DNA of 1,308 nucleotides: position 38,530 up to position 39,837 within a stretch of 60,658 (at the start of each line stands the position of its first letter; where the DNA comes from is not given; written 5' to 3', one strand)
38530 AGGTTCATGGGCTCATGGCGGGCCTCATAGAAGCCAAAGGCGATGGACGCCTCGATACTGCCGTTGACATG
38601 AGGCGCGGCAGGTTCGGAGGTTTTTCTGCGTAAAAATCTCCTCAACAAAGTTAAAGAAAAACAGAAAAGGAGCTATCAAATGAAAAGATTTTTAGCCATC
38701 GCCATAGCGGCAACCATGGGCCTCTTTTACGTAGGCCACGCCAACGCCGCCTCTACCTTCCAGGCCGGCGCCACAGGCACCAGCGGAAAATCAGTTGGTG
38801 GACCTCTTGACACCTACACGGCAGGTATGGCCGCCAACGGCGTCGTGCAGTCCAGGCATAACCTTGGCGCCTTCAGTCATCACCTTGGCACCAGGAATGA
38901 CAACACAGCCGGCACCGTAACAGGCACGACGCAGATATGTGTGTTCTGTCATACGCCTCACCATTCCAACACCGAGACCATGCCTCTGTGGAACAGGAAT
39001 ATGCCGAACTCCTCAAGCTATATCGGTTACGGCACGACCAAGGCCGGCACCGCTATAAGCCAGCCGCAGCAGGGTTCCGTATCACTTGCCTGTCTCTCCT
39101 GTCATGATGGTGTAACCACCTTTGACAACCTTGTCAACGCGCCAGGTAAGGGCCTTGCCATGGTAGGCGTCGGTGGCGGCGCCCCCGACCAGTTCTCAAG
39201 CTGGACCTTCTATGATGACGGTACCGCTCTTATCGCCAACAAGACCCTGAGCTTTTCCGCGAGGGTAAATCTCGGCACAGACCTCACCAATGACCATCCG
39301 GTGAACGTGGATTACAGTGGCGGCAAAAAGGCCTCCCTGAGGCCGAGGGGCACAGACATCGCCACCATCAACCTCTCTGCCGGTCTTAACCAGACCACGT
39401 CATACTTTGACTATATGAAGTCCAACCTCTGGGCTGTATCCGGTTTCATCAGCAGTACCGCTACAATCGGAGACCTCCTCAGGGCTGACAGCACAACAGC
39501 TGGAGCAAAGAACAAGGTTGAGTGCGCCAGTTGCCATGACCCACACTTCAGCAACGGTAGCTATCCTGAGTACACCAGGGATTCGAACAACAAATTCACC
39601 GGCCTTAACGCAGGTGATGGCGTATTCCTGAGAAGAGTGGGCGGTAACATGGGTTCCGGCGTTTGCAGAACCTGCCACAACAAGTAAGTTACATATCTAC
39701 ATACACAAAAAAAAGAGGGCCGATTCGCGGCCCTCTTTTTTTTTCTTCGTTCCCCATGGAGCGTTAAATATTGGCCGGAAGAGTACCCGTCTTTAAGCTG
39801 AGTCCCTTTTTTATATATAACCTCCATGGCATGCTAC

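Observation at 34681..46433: Candidate cytochrome-nanowire assembly locus built around OmcE-like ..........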

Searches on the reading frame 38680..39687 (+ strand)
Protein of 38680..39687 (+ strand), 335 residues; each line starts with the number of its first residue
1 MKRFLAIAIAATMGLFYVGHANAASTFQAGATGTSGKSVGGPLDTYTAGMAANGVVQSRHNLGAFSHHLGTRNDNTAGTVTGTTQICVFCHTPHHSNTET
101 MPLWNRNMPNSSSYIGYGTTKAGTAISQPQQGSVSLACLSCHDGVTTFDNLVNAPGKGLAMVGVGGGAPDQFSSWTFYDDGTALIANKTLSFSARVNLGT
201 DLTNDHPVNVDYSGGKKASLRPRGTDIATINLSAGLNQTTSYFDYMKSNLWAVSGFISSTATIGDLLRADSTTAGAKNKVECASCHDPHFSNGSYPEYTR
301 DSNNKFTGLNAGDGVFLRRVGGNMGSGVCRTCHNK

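Call 3: search_protein_families(library=pfam, proteins=[window:38680-39687:+], max_evalue=0.01)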
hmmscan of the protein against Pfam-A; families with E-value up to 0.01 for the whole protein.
window:38680-39687:+ (335 aa): 4 families
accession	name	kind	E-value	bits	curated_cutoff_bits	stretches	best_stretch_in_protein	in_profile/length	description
PF09699.15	Paired_CXXCH_1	-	1.8e-08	34.4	20.6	1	281-293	8-20/41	Doubled CXXCH motif (Paired_CXXCH_1)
PF14522.11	Cytochrome_C7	-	1.8e-06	28.1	24.8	0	277-335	11-50/67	Cytochrome c7 and related cytochrome c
PF22113.1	Mtrc-MtrF_II-IV_dom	-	0.00051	20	30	1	68-146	65-131/176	Outer membrane cytochrome MtrC/MtrF-like, domains II/IV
PF14537.11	Cytochrom_c3_2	-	0.0062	17.4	25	0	276-291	54-69/79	Cytochrome c3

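Call 4: search_solved_structures(query=window:38680-39687:+, max_evalue=1, show_alignments=3)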
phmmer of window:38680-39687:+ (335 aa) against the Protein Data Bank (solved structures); distinct sequences matched with E-value up to 1: 13.
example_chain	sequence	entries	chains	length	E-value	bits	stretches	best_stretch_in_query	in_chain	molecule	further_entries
7tfs_A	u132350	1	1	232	2.6e-19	72.7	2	65-167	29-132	Cytochrome c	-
9yuq_N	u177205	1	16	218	1.2e-13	54.1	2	66-156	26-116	Putative multiheme cytochrome c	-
7bid_A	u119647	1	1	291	0.00015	24.2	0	96-131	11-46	v31WRAP-T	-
7bie_A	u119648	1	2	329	0.00019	23.8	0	96-131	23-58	nvWRAP-T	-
7bif_A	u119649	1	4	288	0.00029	23.2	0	96-131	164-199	v22WRAP-T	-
7big_A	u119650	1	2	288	0.00055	22.3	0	95-131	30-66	v13WRAP-T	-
6r60_A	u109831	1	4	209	0.14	14.4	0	96-131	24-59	WD-40 repeat protein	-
6r5y_A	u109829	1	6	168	0.3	13.3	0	96-131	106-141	WD-40 repeat protein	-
9vw7_A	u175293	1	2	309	0.37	13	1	102-172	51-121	Dehydrogenase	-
9vvs_B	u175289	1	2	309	0.39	12.9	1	102-172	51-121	Dehydrogenase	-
6skx_A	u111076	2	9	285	0.4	12.9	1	101-173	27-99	Oxidoreductase, putative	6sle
8y12_A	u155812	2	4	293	0.55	12.5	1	101-171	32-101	Oxidoreductase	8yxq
8j44_A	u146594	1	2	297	0.6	12.3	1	102-296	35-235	6-phosphogluconate dehydrogenase NAD-binding protein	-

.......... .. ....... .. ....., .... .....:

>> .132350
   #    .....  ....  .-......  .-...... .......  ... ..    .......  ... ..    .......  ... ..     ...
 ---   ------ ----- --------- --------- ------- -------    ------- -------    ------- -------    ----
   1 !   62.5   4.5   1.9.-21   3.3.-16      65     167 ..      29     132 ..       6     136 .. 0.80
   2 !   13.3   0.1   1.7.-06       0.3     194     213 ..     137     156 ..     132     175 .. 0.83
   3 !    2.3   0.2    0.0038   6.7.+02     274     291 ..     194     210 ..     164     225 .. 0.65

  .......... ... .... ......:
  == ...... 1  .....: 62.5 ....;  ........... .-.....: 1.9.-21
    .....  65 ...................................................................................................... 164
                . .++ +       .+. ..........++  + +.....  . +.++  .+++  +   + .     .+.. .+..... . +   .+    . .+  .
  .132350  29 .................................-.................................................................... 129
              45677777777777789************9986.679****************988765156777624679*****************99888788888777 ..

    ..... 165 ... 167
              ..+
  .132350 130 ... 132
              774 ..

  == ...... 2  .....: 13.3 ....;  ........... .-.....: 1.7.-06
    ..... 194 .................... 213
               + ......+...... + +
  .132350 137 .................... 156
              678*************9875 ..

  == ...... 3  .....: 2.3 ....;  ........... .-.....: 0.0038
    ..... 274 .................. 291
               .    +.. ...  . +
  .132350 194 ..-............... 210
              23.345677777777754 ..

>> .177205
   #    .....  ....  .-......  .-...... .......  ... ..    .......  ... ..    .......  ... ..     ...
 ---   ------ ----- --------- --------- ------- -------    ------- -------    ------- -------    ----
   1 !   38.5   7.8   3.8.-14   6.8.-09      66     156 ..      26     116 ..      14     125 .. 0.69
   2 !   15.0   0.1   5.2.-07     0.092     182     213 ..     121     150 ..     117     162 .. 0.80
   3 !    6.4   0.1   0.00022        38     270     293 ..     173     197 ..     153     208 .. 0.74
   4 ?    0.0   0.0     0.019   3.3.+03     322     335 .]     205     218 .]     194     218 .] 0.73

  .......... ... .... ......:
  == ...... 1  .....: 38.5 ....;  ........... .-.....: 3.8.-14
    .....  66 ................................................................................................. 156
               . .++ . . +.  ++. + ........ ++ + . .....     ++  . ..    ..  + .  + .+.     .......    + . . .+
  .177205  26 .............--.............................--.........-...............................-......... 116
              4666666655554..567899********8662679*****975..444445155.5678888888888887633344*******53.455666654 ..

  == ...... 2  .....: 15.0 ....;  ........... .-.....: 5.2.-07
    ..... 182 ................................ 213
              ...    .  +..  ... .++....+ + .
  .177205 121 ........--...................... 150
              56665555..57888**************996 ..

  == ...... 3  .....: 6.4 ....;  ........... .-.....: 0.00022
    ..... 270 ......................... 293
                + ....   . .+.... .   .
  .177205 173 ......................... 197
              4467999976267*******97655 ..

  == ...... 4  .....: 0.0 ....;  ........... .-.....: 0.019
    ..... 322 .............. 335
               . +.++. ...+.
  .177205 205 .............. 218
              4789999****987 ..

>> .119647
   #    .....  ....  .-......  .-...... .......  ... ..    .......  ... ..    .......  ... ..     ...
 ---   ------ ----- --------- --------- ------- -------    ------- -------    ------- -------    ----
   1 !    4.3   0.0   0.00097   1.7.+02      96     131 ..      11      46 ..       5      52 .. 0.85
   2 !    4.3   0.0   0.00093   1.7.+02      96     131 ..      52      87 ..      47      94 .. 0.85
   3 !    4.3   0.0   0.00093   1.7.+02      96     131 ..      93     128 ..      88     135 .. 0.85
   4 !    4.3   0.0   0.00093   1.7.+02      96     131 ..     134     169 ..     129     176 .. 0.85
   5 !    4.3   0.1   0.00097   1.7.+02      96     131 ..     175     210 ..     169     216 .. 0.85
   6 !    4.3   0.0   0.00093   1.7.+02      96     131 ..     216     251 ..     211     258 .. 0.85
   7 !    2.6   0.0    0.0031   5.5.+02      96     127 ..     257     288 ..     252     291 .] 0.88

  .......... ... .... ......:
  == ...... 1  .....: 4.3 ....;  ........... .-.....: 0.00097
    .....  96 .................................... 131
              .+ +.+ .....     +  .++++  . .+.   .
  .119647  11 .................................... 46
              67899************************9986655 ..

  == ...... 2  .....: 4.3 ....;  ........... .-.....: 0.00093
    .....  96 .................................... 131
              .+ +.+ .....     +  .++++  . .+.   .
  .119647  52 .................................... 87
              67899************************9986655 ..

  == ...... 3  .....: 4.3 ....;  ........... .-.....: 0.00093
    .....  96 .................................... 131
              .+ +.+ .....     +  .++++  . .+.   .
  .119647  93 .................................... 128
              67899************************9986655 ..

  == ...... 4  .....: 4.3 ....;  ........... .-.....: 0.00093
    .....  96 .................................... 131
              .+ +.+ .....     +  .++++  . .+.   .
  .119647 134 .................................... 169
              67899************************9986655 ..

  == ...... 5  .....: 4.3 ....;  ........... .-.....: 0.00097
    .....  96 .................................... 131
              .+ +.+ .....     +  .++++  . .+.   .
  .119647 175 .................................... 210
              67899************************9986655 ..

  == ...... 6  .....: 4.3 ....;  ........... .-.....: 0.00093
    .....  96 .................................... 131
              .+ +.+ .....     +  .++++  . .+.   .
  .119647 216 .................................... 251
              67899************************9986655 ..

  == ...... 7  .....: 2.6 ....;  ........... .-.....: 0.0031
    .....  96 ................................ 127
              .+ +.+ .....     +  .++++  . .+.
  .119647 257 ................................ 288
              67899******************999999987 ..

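Call 6: search_protein_families(library=ncbifam, proteins=[window:38680-39687:+], max_evalue=0.01)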
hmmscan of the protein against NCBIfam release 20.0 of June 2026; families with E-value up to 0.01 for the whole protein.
window:38680-39687:+ (335 aa): 3 families
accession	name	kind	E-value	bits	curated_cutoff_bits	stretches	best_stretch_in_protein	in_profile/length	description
TIGR01905.1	paired_CXXCH_1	subfamily_domain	4.5e-07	29.7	25.2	1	280-293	7-20/41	doubled CXXCH domain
TIGR03153.1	cytochr_NrfH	equivalog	1.2e-05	25.4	134.2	0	85-147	53-114/138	cytochrome c nitrite reductase small subunit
NF033636.1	acid_shock_Asr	equivalog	0.0063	17.3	50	0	1-34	1-32/119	acid resistance repetitive basic protein Asr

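Call 17: find_homologous_proteins(query=window:38680-39687:+, max_evalue=0.00001)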
Query window:38680-39687:+ (335 aa): 2748 proteins with E <= 0.00001 among 6396 candidates; the best 120 are listed.
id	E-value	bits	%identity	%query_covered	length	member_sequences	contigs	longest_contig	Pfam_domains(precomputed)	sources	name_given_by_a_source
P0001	9.2e-223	756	100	100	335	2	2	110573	PF09699.16,PF14522.12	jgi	-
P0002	1.7e-170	584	79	100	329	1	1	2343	PF09699.16,PF14522.12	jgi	-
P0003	2.7e-160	551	76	100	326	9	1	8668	PF09699.16,PF14522.12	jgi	-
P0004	1.6e-151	522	74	100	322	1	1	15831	PF09699.16,PF14522.12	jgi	-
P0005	3.2e-151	521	74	100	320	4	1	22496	PF09699.16,PF14522.12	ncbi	-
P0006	6.9e-149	513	73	100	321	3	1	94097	PF09699.16,PF14522.12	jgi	-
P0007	2.3e-145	502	71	100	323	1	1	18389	PF09699.16,PF14522.12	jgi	-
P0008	2.5e-143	495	70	100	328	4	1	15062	PF09699.16,PF14522.12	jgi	-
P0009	1.2e-142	493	70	100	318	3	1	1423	PF09699.16,PF14522.12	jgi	-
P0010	1.6e-142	493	69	100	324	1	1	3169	PF09699.16,PF14522.12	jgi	-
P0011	3.7e-142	491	69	100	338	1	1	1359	PF09699.16,PF14522.12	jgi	-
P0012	1.4e-140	486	70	100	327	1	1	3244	PF09699.16,PF14522.12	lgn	-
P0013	1.8e-136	473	69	100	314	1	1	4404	PF09699.16,PF14522.12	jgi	jgi:hypothetical protein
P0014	1.1e-133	463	67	100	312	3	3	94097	PF09699.16,PF14522.12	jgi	-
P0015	2.3e-133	462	66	100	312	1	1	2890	PF09699.16,PF14522.12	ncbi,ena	-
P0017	5.1e-126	438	62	100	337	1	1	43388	PF09699.16,PF14522.12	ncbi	-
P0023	2.5e-91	324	54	100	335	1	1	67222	PF09699.16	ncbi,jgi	-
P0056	1.8e-74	269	46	100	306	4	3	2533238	PF09699.16,PF14522.12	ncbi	-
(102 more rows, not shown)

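Call 18: find_encoding_contigs(protein=P0056, flank=10000, max_places=3)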
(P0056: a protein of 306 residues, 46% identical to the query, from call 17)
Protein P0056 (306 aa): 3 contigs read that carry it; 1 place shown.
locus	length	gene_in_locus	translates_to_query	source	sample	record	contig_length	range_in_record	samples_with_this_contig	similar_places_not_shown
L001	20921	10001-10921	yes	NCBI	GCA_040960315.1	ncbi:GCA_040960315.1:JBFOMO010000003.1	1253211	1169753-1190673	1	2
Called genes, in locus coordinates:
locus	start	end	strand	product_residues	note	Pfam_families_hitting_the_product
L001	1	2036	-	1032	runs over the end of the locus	PF00873:ACR_tran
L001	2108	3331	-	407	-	PF25990:Beta-barrel_YknX (faint), PF25917:BSH_RND, PF25973:BSH_CzcB, PF25876:HH_MFP_RND, PF25944:Beta-barrel_RND (weak), PF25954:Beta-barrel_RND_2, PF25975:CzcB_C (weak), PF25989:YknX_C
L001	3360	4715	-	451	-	PF02321:OEP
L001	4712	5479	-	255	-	PF00440:TetR_N, PF14246:TetR_C_7 (weak)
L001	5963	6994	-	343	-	PF02424:ApbE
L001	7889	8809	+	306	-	PF14522:Cytochrome_C7 (faint), PF09699:Paired_CXXCH_1 (faint)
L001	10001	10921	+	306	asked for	PF14522:Cytochrome_C7 (faint), PF09699:Paired_CXXCH_1 (faint)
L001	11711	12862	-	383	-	PF12094:DUF3570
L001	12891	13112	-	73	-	PF14086:DUF4266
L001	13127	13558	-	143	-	PF00578:AhpC-TSA, PF02630:SCO1-SenC (weak), PF08534:Redoxin, PF00255:GSHPx (weak), PF13098:Thioredoxin_2, PF00085:Thioredoxin, PF13905:Thioredoxin_8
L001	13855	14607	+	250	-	PF13483:Lactamase_B_3, PF12706:Lactamase_B_2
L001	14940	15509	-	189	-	PF09626:DHC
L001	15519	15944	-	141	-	PF09086:DUF1924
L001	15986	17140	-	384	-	PF01292:Ni_hydr_CYTB, PF09626:DHC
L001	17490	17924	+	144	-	PF01475:FUR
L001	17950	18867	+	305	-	PF01297:ZnuA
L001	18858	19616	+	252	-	PF00005:ABC_tran, PF13304:AAA_21 (weak)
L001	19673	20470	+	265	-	PF00950:ABC-3, PF01032:FecCD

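Call 19: find_encoding_contigs(protein=P0017, flank=10000, max_places=2)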
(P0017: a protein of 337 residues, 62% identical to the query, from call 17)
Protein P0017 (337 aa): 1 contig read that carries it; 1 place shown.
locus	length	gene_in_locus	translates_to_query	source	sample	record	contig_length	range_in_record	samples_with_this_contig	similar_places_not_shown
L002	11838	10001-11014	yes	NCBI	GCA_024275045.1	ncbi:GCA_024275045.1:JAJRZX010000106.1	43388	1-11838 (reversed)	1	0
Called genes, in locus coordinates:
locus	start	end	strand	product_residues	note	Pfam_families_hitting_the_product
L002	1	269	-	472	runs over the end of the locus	PF02874:ATP-synt_ab_N, PF00006:ATP-synt_ab, PF22919:ATP-synt_VA_C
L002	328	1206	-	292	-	PF00231:ATP-synt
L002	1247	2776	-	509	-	PF02874:ATP-synt_ab_N, PF00006:ATP-synt_ab, PF00306:ATP-synt_ab_C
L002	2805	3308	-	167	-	PF00213:OSCP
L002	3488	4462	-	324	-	PF00430:ATP-synt_B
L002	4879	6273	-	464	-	PF01523:PmbA_TldD_1st, PF19290:PmbA_TldD_2nd, PF19289:PmbA_TldD_3rd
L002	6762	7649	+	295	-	PF09699:Paired_CXXCH_1 (faint), PF14522:Cytochrome_C7 (faint)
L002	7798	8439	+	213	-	PF14522:Cytochrome_C7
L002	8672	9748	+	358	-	PF15869:TolB_like (faint), PF01731:Arylesterase (faint), PF06739:SBBP (faint), PF24684:Vgb_lyase (weak), PF08450:SGL (weak), PF17170:DUF5128, PF01436:NHL (weak), PF08450:SGL (weak), +2 more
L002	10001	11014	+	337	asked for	PF09699:Paired_CXXCH_1 (faint), PF14522:Cytochrome_C7 (faint)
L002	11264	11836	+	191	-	?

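Call 20: find_encoding_contigs(protein=P0023, flank=10000, max_places=2)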
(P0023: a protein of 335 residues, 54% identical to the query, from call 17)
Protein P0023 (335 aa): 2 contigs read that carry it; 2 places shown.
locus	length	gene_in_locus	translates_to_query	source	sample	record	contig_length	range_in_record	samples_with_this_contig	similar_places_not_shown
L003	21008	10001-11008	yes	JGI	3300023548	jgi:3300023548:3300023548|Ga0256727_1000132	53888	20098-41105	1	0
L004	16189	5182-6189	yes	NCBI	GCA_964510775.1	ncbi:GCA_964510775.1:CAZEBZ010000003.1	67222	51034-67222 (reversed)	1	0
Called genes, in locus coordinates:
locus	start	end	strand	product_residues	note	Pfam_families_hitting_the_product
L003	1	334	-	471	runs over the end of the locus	PF02874:ATP-synt_ab_N, PF00006:ATP-synt_ab, PF22919:ATP-synt_VA_C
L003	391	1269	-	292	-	PF00231:ATP-synt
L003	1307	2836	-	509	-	PF02874:ATP-synt_ab_N, PF00006:ATP-synt_ab, PF00306:ATP-synt_ab_C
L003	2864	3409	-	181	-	PF00213:OSCP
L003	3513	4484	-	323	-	PF00430:ATP-synt_B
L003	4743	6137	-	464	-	PF01523:PmbA_TldD_1st, PF19290:PmbA_TldD_2nd, PF19289:PmbA_TldD_3rd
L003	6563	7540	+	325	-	PF14522:Cytochrome_C7 (faint), PF09699:Paired_CXXCH_1 (faint)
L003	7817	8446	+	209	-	PF14522:Cytochrome_C7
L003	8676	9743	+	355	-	PF06977:SdiA-regulated (faint), PF25021:TEN_NHL (faint), PF01731:Arylesterase (faint), PF06739:SBBP (faint), PF08450:SGL (faint), PF24684:Vgb_lyase, PF01436:NHL (weak), PF17170:DUF5128, +1 more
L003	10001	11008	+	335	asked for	PF09699:Paired_CXXCH_1 (faint)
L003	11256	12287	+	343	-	PF13623:SurA_N_2 (weak), PF13624:SurA_N_3 (faint), PF13145:Rotamase_2, PF13616:Rotamase_3, PF00639:Rotamase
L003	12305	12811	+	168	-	PF13442:Cytochrome_CBB3, PF00034:Cytochrom_C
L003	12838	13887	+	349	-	PF03781:FGE-sulfatase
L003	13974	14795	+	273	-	PF03781:FGE-sulfatase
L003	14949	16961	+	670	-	-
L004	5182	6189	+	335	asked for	PF09699:Paired_CXXCH_1 (faint)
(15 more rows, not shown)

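Call 40: predict_structure(alignment_id=A2)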
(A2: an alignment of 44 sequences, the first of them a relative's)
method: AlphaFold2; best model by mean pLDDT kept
length: 335 residues; sequences in the alignment: 44
mean_pLDDT: 48.5   pTM: 0.44
mean pLDDT of the five models: 48.5, 45.6, 45.1, 43.9, 43.7
residues with pLDDT >= 90: 0; 70-90: 29; 50-70: 120; < 50: 186
segments of 3 or more residues with pLDDT < 50: 16-43, 53-62, 81-111, 120-122, 131-172, 188-206, 235-237, 283-295, 309-335
pLDDT, mean of each block of 10 residues (from residue 1): 71 48 32 35 56 46 52 55 39 32 36 49 54 39 36 42 44 54 56 32 46 63 75 52 53 62 71 63 42 47 60 40 28 29
secondary structure, 60 per line:
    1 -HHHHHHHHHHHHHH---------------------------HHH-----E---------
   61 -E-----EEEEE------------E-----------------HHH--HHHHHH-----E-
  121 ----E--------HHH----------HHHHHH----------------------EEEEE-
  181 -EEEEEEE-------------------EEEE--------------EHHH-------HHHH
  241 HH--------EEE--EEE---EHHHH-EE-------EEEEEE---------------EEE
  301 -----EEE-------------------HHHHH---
elements in order: H2-15 E68-72 H108-113 H147-152 E175-179 E182-188 E208-211 H237-242 E251-253 E256-258 H263-266 E277-282 E298-300 E306-308 H328-332

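Call 96: fold_search(model_id=the predicted structure, library=pdb)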
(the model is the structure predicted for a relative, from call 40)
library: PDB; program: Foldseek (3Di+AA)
matches with E <= 10: 1; with E <= 0.001: 0
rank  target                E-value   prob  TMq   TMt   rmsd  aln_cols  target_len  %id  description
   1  8i9t_CC               5.7e+00  0.00  0.06  0.07  30.7       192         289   12  Cryo-EM structure of a Chaetomium thermophilum pre-60S ribosomal subunit - State Dbp10-1 (released 2023-05-17)
